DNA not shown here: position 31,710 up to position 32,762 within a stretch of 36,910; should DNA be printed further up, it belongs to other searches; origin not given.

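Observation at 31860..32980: A phage-encoded SiaC/DUF1987-like protein is coupled to a membrane protein inside the tail-gene cluster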

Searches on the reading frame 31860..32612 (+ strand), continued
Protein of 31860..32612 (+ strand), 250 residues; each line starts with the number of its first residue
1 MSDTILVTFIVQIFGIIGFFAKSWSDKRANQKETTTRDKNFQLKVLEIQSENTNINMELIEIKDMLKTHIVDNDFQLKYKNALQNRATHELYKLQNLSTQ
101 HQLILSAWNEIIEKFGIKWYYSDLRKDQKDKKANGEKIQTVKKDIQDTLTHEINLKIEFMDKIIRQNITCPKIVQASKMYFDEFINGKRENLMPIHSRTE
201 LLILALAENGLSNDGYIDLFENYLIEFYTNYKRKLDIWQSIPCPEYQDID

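Call 57: fold_search(model_id=the predicted structure, library=pdb)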
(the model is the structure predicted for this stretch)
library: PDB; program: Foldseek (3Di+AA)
matches with E <= 10: 82; with E <= 0.001: 0
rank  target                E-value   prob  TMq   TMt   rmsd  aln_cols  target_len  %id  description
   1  3zci                  1.0e+00  0.05  0.12  0.15  20.1       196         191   17  Crystal structure of Helicobacter pylori T4SS protein CagL in a cubic crystal form with a distorted helical conformation (released 2013-10-09)
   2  9c4k_B                1.2e+00  0.03  0.11  0.03  51.1       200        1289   16  Yersinia entomophaga holotoxin complex in prepore conformation (released 2025-12-31)
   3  1x90_A                1.3e+00  0.07  0.14  0.21  18.6       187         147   12  Crystal structure of mutant form B of a pectin methylesterase inhibitor from Arabidopsis (released 2004-12-28)
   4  2c5u_A                1.6e+00  0.14  0.19  0.14   8.6       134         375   12  T4 RNA Ligase (Rnl1) Crystal Structure (released 2005-11-04)
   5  8ek4_A                1.6e+00  0.11  0.18  0.31  19.9       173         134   10  De novo designed ice-binding proteins from twist-constrained helices (released 2023-07-12)
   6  4tql_A                1.6e+00  0.05  0.14  0.15  33.4       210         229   11  Computationally designed three helix bundle (released 2014-10-15)
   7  4tql_B                1.9e+00  0.05  0.14  0.15  30.1       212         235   11  Computationally designed three helix bundle (released 2014-10-15)
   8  5oxf_A                2.3e+00  0.10  0.21  0.08  20.5       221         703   19  An oligomerised bacterial dynamin pair provides a mechanism for the long range sensing and tethering of membranes (released 2018-09-05)
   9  9fqr_FQ               2.4e+00  0.06  0.19  0.21  28.6       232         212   13  96-nm repeat of axonemal doublet microtubules from bovine sperm (released 2025-03-26)
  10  8i7o_F3               2.4e+00  0.06  0.19  0.20  30.8       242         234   15  In situ structure of axonemal doublet microtubules in mouse sperm with 16-nm repeat (released 2023-10-11)
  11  3zcj_C                2.8e+00  0.03  0.14  0.18  18.9       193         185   11  Crystal structure of Helicobacter pylori T4SS protein CagL in a tetragonal crystal form with a helical RGD-motif (6 Mo (released 2013-10-09)
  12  5cy5_A                3.2e+00  0.05  0.17  0.24  13.1       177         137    7  Crystal structure of the T33-51H designed self-assembling protein tetrahedron (released 2016-08-10)
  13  1x91                  3.2e+00  0.03  0.11  0.16  12.7       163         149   12  Crystal structure of mutant form A of a pectin methylesterase inhibitor from Arabidopsis (released 2004-12-28)
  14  5vjs                  3.3e+00  0.03  0.15  0.18  20.4       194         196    9  De Novo Photosynthetic Reaction Center Protein Equipped with Heme B, a synthetic Zn porphyrin, and Zn(II) cations (released 2018-04-25)
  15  9e0h_A                3.5e+00  0.03  0.15  0.21  16.2       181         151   10  De novo calcium channel heptamer, CalC6_3 with DHR extensions. Off target multimerization state (released 2025-10-01)
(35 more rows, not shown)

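Call 58: fold_search(model_id=the predicted structure, library=viral)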
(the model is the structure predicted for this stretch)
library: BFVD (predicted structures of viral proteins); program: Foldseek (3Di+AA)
matches with E <= 10: 125; with E <= 0.001: 0
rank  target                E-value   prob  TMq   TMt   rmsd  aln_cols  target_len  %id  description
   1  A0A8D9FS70            1.3e+00  0.09  0.20  0.17  20.0       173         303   12  Uncharacterized protein [uncultured marine phage]
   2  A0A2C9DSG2            1.4e+00  0.06  0.15  0.11  26.4       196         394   13  Uncharacterized protein [Western grey kangaroopox virus]
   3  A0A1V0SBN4            1.4e+00  0.04  0.15  0.08  24.6       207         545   12  ABC transporter [Catovirus CTV1]
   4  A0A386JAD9            1.5e+00  0.10  0.21  0.24  28.1       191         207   11  Transmembrane protein [Heliothis virescens ascovirus 3h]
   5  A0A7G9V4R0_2          1.8e+00  0.20  0.30  0.10  27.9       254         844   14  (no name in the UniProt tables at hand)
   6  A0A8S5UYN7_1          1.9e+00  0.09  0.22  0.09  53.5       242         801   10  Endosialidase chaperone [Siphoviridae sp. ctkKt3]
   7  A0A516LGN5            1.9e+00  0.04  0.15  0.05  30.9       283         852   16  (no name in the UniProt tables at hand)
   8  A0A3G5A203            2.1e+00  0.03  0.12  0.10  19.2       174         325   13  Uncharacterized protein [Gaeavirus sp.]
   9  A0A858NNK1            2.8e+00  0.15  0.27  0.24  11.7       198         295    8  (no name in the UniProt tables at hand)
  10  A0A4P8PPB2            2.8e+00  0.10  0.22  0.20  23.1       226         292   10  DNA pilot protein [Blackfly microvirus SF02]
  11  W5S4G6                2.8e+00  0.03  0.14  0.08  24.9       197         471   12  Uncharacterized protein [Pithovirus sibericum]
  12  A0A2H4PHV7            2.8e+00  0.03  0.15  0.13  36.0       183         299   15  (no name in the UniProt tables at hand)
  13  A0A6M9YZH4            2.9e+00  0.06  0.19  0.04  38.3       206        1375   13  (no name in the UniProt tables at hand)
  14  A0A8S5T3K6            2.9e+00  0.05  0.16  0.07  15.8       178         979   10  Tail tape measure protein [Siphoviridae sp. ctg8V11]
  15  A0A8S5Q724            3.1e+00  0.03  0.13  0.13  33.7       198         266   13  Uncharacterized protein [Podoviridae sp. ctJaJ36]
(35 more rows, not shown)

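Call 61: find_related_loci(query=A6, collection=viral_contigs, flank=8000)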
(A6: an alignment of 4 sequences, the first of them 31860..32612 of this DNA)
Query A6 (250 aa) in viral_contigs; peptide patterns used: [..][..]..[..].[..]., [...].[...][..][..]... (x = any residue, [..] = any of these).
113 stretches matched a pattern, but none encodes a relative of the query by tblastn (E <= 1e-3).

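Call 71: search_protein_families(library=ncbifam, proteins=[window:31860-32612:+], max_evalue=0.001)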
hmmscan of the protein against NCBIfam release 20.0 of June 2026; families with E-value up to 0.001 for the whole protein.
window:31860-32612:+ (250 aa): 0 families

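Call 76: find_encoding_contigs(protein=P0052, flank=8000, max_places=2)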
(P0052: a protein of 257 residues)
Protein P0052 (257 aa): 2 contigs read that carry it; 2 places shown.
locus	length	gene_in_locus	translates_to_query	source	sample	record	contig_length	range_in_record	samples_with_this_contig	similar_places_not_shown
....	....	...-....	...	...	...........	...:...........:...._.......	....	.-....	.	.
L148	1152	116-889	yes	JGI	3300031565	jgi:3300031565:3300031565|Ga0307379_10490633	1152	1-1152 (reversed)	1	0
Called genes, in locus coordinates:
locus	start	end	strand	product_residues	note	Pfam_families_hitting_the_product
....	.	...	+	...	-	?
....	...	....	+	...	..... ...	-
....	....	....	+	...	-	?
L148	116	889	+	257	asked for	-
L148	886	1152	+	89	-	?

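Call 77: find_encoding_contigs(protein=P0059, flank=8000, max_places=2)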
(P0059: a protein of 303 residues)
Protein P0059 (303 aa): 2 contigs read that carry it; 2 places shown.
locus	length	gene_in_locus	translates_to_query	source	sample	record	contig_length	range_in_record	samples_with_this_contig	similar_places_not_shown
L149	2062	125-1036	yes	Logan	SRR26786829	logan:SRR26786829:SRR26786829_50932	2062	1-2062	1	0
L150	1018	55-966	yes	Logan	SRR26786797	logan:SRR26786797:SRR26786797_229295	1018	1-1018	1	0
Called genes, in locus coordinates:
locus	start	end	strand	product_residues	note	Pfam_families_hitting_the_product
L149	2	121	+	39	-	?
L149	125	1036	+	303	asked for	-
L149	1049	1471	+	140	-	PF09345:SiaC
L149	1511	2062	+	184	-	?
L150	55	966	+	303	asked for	-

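Call 86: search_protein_families(library=phrogs, proteins=[L004:1773-1994:+, L015:3202-3603:+, L015:2934-3254:+], max_evalue=0.01)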
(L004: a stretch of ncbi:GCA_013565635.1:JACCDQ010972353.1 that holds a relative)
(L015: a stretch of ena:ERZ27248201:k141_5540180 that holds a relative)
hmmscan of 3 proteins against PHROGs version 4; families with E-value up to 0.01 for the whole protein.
L004:1773-1994:+ (73 aa): 0 families

L015:3202-3603:+ (133 aa): 1 family
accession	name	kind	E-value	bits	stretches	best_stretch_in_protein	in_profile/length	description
phrog_739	-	lysis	9.5e-05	23.6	1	35-123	1-87/122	Rz-like spanin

L015:2934-3254:+ (106 aa): 2 families
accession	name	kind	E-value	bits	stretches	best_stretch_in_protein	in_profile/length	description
phrog_15610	-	other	1.2e-20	74.6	1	2-105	10-104/105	protease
phrog_16532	-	unknown function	0.003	18.8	1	33-92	79-131/138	-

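Call 87: search_protein_families(library=pfam, proteins=[L020:6758-7429:+, L020:7431-7922:+, L018:9391-9741:+], max_evalue=0.01)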
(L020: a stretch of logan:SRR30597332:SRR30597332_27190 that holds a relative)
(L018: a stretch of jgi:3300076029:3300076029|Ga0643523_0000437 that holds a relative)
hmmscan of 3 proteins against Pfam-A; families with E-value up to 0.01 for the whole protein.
L020:6758-7429:+ (223 aa): 0 families

L020:7431-7922:+ (163 aa): 0 families

L018:9391-9741:+ (116 aa): 0 families

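Call 90: search_solved_structures(query=A4, max_evalue=1)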
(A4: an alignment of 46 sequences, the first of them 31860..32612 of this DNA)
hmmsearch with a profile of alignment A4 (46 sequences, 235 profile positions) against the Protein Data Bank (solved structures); distinct sequences matched with E-value up to 1: 4.
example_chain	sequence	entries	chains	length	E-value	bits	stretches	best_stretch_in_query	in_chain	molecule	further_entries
8wa0_O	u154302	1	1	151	0.018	17.8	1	32-120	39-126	Protein PLASTID TRANSCRIPTIONALLY ACTIVE 7-like isoform X2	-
8w9z_O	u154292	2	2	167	0.025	17.4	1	32-120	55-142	Protein PLASTID TRANSCRIPTIONALLY ACTIVE 7-like isoform X1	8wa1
2pms_C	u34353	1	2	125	0.14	14.9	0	44-95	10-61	PNEUMOCOCCAL SURFACE PROTEIN A (PSPA)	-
8qma_P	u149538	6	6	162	0.43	13.3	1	46-121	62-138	PAP12 (DNA-directed RNA polymerase subunit omega) | PAP12 | PAP12, pTAC7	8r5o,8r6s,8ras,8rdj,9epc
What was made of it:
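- Tried and rejected: A profile search against PDB sequences gave coiled-coil noise (call 90).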

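Call 95: find_encoding_contigs(protein=P0012, flank=7000, max_places=2)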
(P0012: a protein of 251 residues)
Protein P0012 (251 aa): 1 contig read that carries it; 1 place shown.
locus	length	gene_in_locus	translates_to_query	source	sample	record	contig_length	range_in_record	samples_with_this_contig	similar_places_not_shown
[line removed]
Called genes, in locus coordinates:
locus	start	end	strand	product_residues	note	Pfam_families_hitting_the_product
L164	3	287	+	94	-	?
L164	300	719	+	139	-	-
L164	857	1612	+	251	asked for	-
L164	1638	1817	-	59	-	?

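Call 96: find_encoding_contigs(protein=P0023, flank=7000, max_places=2)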
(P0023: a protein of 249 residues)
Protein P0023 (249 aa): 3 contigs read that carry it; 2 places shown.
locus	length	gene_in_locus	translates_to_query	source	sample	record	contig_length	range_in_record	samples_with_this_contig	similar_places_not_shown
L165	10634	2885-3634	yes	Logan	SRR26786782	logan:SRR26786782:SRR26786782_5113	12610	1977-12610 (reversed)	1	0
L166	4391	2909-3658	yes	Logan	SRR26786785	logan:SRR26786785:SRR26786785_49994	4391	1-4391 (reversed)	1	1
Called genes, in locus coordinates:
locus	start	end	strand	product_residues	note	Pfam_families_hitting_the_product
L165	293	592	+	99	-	-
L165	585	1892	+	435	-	-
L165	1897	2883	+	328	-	PF20459:DUF6712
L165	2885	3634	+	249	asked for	-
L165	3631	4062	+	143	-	PF09345:SiaC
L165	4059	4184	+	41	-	-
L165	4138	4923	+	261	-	-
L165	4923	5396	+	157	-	-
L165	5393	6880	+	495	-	-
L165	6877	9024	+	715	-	-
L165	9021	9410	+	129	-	-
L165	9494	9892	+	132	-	-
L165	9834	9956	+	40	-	-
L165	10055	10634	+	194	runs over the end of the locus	-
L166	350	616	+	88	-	-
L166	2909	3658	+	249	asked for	-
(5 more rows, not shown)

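Call 97: find_encoding_contigs(protein=P0036, flank=7000, max_places=2)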
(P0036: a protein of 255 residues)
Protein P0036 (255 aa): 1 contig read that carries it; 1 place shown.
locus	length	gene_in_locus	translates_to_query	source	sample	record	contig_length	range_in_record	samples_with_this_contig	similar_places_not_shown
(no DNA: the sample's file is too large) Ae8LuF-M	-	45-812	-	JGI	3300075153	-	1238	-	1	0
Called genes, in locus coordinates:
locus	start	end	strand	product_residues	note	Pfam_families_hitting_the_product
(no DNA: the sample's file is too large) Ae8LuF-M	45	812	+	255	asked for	-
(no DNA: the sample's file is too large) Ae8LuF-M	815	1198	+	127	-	PF09345:SiaC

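Call 103: list_cluster_members(proteins=[window:31860-32612:+, window:32612-32980:+, P0004, L004:1074-1460:+])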
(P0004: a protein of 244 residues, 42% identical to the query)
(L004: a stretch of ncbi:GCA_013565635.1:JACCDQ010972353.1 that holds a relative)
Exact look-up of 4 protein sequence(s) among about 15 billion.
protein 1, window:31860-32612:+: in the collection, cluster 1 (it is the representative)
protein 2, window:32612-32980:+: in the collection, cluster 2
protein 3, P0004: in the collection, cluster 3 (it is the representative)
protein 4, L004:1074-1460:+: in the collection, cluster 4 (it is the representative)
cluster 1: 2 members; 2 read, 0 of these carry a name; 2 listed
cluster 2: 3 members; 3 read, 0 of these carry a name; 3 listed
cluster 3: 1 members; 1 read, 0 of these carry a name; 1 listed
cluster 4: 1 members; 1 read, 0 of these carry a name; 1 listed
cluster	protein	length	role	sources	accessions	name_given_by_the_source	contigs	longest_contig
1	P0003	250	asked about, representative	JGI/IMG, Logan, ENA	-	-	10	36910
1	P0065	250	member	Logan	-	-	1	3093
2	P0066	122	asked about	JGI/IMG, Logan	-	-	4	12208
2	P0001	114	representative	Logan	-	-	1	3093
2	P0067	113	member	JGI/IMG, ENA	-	-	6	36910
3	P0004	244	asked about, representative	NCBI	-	-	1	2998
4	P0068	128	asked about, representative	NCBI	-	-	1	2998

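Call 112: search_dna_similar(query=L018:8001-8750:+, collection=phages, mode=protein, max_evalue=0.001, max_rows=15)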
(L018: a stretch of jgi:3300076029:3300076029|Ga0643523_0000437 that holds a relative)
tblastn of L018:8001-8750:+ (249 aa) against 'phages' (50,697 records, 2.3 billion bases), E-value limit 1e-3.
No match.
